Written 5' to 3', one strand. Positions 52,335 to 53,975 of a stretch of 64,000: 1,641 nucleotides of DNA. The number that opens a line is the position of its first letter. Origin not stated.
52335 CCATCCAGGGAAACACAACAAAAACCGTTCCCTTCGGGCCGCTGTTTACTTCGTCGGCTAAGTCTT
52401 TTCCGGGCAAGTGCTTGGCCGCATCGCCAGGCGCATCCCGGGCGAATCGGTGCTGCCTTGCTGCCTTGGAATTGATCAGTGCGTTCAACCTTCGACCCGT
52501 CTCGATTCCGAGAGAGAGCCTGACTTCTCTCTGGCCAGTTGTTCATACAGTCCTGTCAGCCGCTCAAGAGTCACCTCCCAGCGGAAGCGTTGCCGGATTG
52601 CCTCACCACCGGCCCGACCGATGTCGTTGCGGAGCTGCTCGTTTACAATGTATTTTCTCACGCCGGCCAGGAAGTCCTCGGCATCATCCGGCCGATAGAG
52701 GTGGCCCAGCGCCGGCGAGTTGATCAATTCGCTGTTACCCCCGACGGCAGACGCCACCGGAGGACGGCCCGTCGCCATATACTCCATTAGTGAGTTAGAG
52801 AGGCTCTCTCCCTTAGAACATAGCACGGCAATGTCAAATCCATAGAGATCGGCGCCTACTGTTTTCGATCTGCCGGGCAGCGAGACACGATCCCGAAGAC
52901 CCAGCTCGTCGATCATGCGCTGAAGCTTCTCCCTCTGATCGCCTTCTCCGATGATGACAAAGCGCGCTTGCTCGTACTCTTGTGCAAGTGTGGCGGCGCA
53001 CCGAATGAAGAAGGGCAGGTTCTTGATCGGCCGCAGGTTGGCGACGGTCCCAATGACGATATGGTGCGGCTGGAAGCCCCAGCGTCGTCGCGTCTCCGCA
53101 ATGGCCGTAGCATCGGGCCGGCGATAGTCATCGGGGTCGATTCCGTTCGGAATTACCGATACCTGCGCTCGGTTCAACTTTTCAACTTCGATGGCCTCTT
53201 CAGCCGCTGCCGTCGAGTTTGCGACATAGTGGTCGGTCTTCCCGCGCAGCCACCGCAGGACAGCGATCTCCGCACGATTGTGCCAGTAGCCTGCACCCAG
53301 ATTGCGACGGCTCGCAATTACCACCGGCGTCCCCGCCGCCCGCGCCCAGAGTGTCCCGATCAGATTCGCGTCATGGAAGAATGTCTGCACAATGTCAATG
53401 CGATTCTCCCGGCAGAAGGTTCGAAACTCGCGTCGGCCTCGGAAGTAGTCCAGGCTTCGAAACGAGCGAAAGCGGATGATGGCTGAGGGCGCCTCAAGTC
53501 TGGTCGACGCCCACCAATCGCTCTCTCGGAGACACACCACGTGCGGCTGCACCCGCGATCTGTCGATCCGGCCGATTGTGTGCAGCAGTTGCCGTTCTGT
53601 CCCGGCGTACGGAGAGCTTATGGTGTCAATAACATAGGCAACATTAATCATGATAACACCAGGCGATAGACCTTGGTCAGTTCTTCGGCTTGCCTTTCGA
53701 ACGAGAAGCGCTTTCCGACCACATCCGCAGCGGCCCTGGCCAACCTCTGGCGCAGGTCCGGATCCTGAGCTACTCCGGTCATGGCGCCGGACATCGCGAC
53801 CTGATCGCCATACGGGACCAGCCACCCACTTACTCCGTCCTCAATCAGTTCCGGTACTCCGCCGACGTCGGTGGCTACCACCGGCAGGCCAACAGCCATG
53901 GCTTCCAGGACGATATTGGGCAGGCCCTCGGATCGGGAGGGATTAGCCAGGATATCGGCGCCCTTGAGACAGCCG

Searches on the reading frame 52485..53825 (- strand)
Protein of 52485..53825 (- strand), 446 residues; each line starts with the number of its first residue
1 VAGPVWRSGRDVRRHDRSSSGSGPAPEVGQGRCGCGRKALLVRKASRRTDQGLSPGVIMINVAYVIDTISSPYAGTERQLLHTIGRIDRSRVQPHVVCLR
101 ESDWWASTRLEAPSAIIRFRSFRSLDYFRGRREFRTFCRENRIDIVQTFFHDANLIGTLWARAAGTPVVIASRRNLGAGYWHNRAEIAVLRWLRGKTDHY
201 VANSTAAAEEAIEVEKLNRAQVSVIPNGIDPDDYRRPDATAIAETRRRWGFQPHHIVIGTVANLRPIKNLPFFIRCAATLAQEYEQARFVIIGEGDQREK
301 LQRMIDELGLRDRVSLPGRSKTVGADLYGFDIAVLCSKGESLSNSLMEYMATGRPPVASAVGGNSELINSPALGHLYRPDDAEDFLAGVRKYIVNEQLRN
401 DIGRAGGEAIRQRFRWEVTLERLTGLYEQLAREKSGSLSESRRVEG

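Call 49: search_protein_families(library=pfam, proteins=[window:52485-53825:-], max_evalue=0.01)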
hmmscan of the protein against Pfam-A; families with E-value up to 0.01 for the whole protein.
window:52485-53825:- (446 aa): 5 families
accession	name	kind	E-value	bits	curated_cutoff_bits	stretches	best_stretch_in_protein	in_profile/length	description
PF00534.26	Glycos_transf_1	-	2e-26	93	26.4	1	244-406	4-169/172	Glycosyl transferases group 1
PF13692.12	Glyco_trans_1_4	-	2.8e-25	89.7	27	1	257-392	3-139/142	Glycosyl transferases group 1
PF13439.12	Glyco_transf_4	-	2.5e-16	60.6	28.5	1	75-232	3-169/170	Glycosyltransferase Family 4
PF13579.12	Glyco_trans_4_4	-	8.2e-12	46.2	29.7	1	75-228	2-158/158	Glycosyl transferase 4-like domain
PF13524.12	Glyco_trans_1_2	-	1.5e-05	25.4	25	1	285-423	13-142/144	Glycosyl transferase-like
